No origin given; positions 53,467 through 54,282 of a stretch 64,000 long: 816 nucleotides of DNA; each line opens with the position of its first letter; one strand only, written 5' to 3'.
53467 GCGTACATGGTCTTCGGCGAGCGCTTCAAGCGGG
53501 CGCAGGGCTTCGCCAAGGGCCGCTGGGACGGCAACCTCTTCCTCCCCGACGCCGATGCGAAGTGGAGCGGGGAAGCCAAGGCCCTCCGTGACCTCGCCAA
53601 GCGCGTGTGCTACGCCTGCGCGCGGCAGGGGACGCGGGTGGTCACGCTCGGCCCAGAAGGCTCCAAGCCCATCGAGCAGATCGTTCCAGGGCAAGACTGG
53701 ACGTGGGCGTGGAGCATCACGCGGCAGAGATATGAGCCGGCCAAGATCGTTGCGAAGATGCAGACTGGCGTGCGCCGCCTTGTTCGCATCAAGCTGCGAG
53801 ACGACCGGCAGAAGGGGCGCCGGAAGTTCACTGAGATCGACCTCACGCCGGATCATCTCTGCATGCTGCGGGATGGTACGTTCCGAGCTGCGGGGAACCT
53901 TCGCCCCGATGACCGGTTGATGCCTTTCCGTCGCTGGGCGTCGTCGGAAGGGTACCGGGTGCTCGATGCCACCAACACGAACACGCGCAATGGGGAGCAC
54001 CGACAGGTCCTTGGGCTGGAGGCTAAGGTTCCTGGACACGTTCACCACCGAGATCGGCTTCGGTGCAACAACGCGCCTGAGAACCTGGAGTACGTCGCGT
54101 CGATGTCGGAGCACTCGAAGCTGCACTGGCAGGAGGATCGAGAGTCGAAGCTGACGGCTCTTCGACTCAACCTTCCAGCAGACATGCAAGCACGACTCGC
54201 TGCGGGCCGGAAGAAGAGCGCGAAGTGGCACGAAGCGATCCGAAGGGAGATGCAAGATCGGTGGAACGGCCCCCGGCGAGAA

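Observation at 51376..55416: DNA polymerase A interrupted by an HNH-NUMOD intein exactly in motif B, plus an N-terminal UDG-like domain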

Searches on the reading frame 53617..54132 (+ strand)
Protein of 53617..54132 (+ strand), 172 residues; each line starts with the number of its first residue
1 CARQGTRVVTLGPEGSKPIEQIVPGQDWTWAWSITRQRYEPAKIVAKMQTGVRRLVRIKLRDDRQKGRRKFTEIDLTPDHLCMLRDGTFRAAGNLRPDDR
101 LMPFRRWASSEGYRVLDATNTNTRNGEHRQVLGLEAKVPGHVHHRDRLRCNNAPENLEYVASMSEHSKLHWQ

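Call 69: search_protein_representatives(alignment_id=A4)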
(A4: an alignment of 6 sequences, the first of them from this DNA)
Query: 6 sequences, 171 profile positions. Proteins with E-value up to 0.001 (for the whole library): 4249; up to 1e-10: 1544; up to 1e-30: 101. The best 150 are listed.
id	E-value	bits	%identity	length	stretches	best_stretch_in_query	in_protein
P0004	1.2e-79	282.0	-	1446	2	1-171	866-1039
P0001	3.9e-79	280.4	-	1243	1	1-171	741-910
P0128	2.4e-78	277.8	-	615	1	1-171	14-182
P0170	3.9e-76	270.6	-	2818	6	72-171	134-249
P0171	1.3e-71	255.9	-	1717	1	1-171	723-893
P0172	1.2e-65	236.5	-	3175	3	1-171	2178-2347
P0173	1.0e-63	230.2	-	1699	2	1-171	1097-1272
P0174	1.4e-62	226.5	-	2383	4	4-171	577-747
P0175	1.2e-60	220.1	-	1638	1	2-171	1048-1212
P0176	1.5e-59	216.6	-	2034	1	2-171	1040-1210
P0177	1.3e-58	213.5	-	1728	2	1-168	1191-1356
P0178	4.0e-58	212.0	-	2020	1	1-171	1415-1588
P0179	7.0e-58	211.2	-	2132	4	1-171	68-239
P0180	3.3e-57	209.0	-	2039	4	1-171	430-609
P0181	2.0e-55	203.2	-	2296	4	28-171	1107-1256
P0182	8.0e-55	201.2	-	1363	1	1-171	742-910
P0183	2.0e-54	200.0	-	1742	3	7-171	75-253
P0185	1.1e-52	194.3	-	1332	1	1-171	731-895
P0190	7.8e-47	175.2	-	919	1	1-171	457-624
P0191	1.4e-45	171.1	-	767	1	1-171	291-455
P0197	1.2e-43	164.9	-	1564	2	1-171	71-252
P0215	5.5e-39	149.7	-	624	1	5-171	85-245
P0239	8.3e-35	136.1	-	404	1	1-171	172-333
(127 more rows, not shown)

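Call 70: search_protein_families(library=pfam, proteins=[P0171, P0173, P0175, P0182, P0185, P0190, P0191], max_evalue=0.0001)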
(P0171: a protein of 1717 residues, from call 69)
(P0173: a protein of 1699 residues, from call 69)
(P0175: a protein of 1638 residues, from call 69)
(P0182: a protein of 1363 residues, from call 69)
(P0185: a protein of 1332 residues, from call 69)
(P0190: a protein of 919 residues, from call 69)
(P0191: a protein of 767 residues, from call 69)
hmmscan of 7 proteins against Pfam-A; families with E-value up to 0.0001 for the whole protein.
P0171 (1717 aa): 6 families
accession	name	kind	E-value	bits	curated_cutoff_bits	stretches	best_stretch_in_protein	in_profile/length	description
PF00476.26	DNA_pol_A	-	5.1e-32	111.7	34.3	2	443-672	7-198/381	DNA polymerase family A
PF03167.25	UDG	-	2.9e-20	73.2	24.3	1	35-195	10-126/141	Uracil DNA glycosylase superfamily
PF01612.26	DNA_pol_A_exo1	-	7.2e-11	42.6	23.6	1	229-403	11-169/173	3'-5' exonuclease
PF14528.11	LAGLIDADG_3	-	1.2e-06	29.1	22.5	0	1457-1506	3-54/82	LAGLIDADG-like domain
PF13392.12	HNH_3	-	7.6e-06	25.9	24.8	1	865-887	20-42/46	HNH endonuclease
PF05204.19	Hom_end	-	4.3e-05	24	21.1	0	1445-1502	2-60/110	Homing endonuclease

P0173 (1699 aa): 3 families
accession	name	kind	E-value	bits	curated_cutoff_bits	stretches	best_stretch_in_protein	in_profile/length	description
PF00476.26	DNA_pol_A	-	1.5e-35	123.3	34.3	2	843-1054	24-198/381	DNA polymerase family A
PF03167.25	UDG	-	1.2e-20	74.5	24.3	1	23-205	1-126/141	Uracil DNA glycosylase superfamily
PF03161.18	LAGLIDADG_2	-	2.1e-06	28.3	25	1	495-596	52-143/168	LAGLIDADG DNA endonuclease family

P0175 (1638 aa): 3 families
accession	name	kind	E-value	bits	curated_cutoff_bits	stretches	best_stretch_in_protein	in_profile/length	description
PF00476.26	DNA_pol_A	-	1.4e-40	139.8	34.3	3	1532-1636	270-381/381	DNA polymerase family A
PF03167.25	UDG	-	1.2e-16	61.5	24.3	1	38-212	5-126/141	Uracil DNA glycosylase superfamily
PF01612.26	DNA_pol_A_exo1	-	4.6e-05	23.7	23.6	1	245-419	10-172/173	3'-5' exonuclease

P0182 (1363 aa): 4 families
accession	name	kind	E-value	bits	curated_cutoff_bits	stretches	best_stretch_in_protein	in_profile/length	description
PF00476.26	DNA_pol_A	-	5.5e-35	121.4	34.3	2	456-692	5-197/381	DNA polymerase family A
PF03167.25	UDG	-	2.2e-19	70.4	24.3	1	40-210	8-126/141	Uracil DNA glycosylase superfamily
PF01612.26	DNA_pol_A_exo1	-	5.8e-11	42.9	23.6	1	239-413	3-164/173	3'-5' exonuclease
PF13392.12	HNH_3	-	8.2e-05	22.6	24.8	0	880-903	18-41/46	HNH endonuclease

P0185 (1332 aa): 3 families
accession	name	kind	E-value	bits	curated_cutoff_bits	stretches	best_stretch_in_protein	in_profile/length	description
PF00476.26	DNA_pol_A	-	6.7e-41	140.9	34.3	2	452-681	8-197/381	DNA polymerase family A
PF03167.25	UDG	-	5.5e-17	62.6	24.3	1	39-207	8-129/141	Uracil DNA glycosylase superfamily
PF01612.26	DNA_pol_A_exo1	-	3.9e-08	33.7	23.6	1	243-406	12-164/173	3'-5' exonuclease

P0190 (919 aa): 1 family
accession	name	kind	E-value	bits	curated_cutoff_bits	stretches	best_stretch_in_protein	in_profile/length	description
PF00476.26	DNA_pol_A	-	1.3e-22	80.7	34.3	1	341-457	104-217/381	DNA polymerase family A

P0191 (767 aa): 2 families
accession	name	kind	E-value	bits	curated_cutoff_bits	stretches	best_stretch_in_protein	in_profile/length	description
PF00476.26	DNA_pol_A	-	1.4e-27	97.1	34.3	2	56-253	20-197/381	DNA polymerase family A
PF13392.12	HNH_3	-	3.3e-06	27.1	24.8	1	417-452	10-45/46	HNH endonuclease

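Call 72: search_protein_families(library=pfam, proteins=[P0179, P0183, P0197, P0174, P0215, P0239], max_evalue=0.0001)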
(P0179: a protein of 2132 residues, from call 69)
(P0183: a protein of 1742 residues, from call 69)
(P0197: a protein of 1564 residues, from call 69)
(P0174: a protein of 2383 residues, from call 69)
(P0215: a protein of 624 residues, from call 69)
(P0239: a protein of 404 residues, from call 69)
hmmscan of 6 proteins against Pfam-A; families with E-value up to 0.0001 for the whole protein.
P0179 (2132 aa): 3 families
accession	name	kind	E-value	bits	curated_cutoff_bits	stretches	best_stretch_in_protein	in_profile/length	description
PF07230.16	Portal_T4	-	9.9e-57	193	22.9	3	835-1070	21-265/433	Bacteriophage T4-like portal protein (Gp20)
PF14890.11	Intein_splicing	-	1.7e-55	187.5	35.8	4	456-856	1-155/155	Intein splicing domain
PF13392.12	HNH_3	-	9.2e-18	64.1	24.8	2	574-616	1-45/46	HNH endonuclease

P0183 (1742 aa): 3 families
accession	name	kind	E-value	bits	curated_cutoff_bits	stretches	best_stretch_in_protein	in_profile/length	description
PF07230.16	Portal_T4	-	1.1e-61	209.4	22.9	3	401-627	7-260/433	Bacteriophage T4-like portal protein (Gp20)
PF14890.11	Intein_splicing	-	5.8e-32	111.1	35.8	3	1095-1455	11-155/155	Intein splicing domain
PF13392.12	HNH_3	-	1.4e-13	50.7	24.8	1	207-249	4-44/46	HNH endonuclease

P0197 (1564 aa): 3 families
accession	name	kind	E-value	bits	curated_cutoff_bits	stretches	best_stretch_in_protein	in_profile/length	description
PF07230.16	Portal_T4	-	5e-67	227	22.9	2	1134-1296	253-428/433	Bacteriophage T4-like portal protein (Gp20)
PF14890.11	Intein_splicing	-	6.7e-26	91.4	35.8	2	106-471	30-155/155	Intein splicing domain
PF13392.12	HNH_3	-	5e-08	32.9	24.8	1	827-869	3-44/46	HNH endonuclease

P0174 (2383 aa): 3 families
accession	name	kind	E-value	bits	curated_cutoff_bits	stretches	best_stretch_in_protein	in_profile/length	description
PF14890.11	Intein_splicing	-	3.2e-61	206.1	35.8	4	1576-2020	11-147/155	Intein splicing domain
PF07230.16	Portal_T4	-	2.5e-53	181.8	22.9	3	1007-1115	157-263/433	Bacteriophage T4-like portal protein (Gp20)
PF13392.12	HNH_3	-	3.9e-21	74.9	24.8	1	700-743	1-44/46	HNH endonuclease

P0215 (624 aa): 1 family
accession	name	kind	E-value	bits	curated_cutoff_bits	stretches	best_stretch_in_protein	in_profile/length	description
PF00476.26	DNA_pol_A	-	1e-11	44.9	34.3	1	408-524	240-346/381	DNA polymerase family A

P0239 (404 aa): 2 families
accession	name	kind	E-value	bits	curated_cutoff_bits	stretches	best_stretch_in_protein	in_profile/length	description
PF07591.16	PT-HINT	-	2.8e-06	28.1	27.7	1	179-267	2-88/137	Pretoxin HINT domain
PF13403.11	Hint_2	-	6.8e-05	23.7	28.4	0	171-204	1-34/147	Hint domain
